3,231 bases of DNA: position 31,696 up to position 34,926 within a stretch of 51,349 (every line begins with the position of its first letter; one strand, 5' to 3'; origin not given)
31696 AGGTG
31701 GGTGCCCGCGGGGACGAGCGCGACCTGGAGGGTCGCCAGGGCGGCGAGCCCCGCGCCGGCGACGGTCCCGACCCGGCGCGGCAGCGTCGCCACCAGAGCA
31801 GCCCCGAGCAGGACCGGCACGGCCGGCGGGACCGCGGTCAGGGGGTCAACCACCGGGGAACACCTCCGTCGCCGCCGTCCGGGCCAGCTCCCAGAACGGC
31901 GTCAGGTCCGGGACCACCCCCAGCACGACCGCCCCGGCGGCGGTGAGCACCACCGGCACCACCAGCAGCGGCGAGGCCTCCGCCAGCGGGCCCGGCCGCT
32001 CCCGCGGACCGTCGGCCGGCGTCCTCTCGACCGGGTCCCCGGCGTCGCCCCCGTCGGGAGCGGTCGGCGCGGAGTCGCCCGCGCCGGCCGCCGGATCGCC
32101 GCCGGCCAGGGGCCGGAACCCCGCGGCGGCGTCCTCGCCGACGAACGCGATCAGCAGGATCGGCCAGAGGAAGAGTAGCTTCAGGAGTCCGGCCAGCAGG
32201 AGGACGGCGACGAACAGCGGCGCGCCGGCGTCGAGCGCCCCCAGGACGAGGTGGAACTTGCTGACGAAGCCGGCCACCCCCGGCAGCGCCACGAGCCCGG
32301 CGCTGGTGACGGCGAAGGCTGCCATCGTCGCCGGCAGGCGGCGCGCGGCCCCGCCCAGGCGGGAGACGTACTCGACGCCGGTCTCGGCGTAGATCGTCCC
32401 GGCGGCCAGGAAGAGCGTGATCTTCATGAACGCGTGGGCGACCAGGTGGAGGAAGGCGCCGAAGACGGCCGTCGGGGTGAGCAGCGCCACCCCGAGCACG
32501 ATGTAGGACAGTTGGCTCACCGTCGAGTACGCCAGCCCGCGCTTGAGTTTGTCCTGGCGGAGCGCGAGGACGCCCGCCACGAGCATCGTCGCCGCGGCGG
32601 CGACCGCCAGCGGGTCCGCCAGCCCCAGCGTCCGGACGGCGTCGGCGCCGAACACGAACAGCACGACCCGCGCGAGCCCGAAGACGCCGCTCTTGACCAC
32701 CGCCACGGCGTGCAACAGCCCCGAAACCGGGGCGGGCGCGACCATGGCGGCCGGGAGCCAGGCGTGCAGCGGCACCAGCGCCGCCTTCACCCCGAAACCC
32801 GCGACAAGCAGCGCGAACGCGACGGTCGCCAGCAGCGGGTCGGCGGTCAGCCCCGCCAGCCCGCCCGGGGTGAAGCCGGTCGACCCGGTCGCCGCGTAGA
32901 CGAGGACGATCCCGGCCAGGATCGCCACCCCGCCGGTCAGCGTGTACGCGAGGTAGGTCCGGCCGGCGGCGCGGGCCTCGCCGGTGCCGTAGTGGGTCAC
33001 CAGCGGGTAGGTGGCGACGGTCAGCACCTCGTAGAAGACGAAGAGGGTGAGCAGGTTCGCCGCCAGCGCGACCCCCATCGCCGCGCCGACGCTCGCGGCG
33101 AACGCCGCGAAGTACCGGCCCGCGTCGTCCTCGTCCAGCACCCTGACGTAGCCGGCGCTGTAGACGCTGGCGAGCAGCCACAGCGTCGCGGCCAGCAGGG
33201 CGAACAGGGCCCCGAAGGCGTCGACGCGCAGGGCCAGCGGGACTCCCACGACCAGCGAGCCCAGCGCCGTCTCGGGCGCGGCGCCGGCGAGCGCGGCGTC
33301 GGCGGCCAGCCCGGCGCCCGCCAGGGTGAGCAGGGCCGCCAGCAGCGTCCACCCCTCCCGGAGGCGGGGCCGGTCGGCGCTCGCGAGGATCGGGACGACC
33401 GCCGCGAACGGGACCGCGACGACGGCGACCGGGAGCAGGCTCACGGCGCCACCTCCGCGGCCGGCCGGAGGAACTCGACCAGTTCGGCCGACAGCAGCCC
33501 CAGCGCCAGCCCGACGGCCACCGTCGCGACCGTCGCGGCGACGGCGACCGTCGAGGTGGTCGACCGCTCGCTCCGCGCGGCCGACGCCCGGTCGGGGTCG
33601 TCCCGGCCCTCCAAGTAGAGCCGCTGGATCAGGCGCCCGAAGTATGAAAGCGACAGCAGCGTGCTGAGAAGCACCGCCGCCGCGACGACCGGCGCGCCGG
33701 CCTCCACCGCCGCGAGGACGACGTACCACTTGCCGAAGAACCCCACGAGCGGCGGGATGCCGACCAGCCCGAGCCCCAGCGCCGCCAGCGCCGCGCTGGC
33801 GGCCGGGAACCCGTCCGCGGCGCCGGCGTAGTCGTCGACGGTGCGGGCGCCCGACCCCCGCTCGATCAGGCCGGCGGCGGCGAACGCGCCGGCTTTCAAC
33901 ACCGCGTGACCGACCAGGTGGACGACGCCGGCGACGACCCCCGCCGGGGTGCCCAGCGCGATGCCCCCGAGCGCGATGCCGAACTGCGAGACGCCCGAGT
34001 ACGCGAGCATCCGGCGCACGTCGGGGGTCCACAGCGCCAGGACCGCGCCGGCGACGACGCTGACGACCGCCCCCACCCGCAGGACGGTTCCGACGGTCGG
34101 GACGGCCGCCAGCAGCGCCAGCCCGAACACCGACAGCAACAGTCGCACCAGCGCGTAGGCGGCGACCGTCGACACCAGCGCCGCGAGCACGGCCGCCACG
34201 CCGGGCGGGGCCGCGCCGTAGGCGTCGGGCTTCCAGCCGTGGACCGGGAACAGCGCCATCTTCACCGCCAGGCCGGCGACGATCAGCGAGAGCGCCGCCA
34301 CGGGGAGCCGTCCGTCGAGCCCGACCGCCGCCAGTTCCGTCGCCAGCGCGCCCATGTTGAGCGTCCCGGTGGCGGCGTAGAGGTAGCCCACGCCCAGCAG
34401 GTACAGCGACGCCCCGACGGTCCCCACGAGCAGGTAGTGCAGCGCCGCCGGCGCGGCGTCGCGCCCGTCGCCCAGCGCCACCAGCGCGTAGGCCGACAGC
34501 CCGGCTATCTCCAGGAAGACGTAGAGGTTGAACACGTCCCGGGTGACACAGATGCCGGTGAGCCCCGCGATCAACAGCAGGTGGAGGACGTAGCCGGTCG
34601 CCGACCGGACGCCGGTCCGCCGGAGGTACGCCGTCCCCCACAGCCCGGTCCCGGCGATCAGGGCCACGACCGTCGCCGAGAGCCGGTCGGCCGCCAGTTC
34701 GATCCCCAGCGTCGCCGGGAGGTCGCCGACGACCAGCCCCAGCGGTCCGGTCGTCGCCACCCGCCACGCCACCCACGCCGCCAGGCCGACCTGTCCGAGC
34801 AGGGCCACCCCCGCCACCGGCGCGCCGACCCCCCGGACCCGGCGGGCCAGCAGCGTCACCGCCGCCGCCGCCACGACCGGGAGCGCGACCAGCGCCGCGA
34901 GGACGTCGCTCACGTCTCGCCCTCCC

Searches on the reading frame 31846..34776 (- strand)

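Call 77: search_protein_families(library=pfam, proteins=[window:31846-34776:-], max_evalue=0.00001)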
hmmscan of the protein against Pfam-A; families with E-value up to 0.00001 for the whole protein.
window:31846-34776:- (976 aa): 1 family
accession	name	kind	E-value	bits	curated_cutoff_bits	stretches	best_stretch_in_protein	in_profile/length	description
PF00361.26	Proton_antipo_M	-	6.6e-56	190.1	21.5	1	572-861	1-289/294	NADH:quinone oxidoreductase/Mrp antiporter, TM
